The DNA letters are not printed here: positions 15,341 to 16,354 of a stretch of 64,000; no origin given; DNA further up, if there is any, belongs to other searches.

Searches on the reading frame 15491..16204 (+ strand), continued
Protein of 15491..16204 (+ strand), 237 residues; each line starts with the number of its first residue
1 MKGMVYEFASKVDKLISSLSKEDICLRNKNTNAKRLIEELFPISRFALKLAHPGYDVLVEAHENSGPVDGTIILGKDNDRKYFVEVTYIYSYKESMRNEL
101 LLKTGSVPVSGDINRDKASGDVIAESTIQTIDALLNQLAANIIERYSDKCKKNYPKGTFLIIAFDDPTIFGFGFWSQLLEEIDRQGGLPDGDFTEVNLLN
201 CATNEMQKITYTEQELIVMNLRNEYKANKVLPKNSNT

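Call 104: search_protein_families(library=ncbifam, proteins=[L119:8846-10201:-, L119:10434-11363:+, L119:11465-11965:+, L119:12123-12929:+], max_evalue=0.001)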
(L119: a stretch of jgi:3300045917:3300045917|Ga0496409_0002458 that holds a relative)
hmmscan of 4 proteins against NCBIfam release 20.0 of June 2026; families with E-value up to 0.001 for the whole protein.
L119:8846-10201:- (451 aa): 12 families
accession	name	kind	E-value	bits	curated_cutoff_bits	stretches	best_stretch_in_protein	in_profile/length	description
TIGR02249.1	integrase_gron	subfamily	2.5e-115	385.2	265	1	108-425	2-314/315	integron integrase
NF011946.0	PRK15417.1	equivalog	6.3e-83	278.7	435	1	107-426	16-330/337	integron integrase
NF040815.2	recomb_XerA_Arch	equivalog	5.1e-49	167.2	220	2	114-291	6-175/263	site-specific tyrosine recombinase/integron integrase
TIGR02224.1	recomb_XerC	equivalog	1.4e-39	136.3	335.15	2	348-411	214-277/295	tyrosine recombinase XerC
TIGR02225.1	recomb_XerD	equivalog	1.7e-39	135.9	329.6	2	347-413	210-276/290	site-specific tyrosine recombinase XerD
NF001399.0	PRK00283.1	subfamily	2.8e-38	131.9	279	1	120-413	22-285/300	tyrosine recombinase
NF002331.0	PRK01287.1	subfamily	4e-26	91.8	371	2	348-412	248-313/365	site-specific tyrosine recombinase XerC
NF003462.0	PRK05084.1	equivalog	8.6e-17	60.9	267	2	369-412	302-345/360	tyrosine recombinase XerS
NF007371.0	PRK09871.1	subfamily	4e-10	39.6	222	1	351-410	111-173/198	tyrosine-type DNA invertase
NF007370.0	PRK09870.1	subfamily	6.1e-09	35.8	221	1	359-411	127-179/200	tyrosine-type DNA invertase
NF002685.0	PRK02436.1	equivalog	4.4e-06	26.7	178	1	112-290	6-173/245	site-specific tyrosine recombinase XerD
NF040693.1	recomb_GmtY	equivalog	5.8e-06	25.8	340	0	368-410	387-431/441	gamma-mobile-trio recombinase GmtY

L119:10434-11363:+ (309 aa): 1 family
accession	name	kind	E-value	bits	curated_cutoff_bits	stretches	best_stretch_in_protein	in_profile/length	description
TIGR02487.1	NrdD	equivalog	0.00047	18.8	326.35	1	215-266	502-547/581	anaerobic ribonucleoside-triphosphate reductase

L119:11465-11965:+ (166 aa): 0 families

L119:12123-12929:+ (268 aa): 0 families
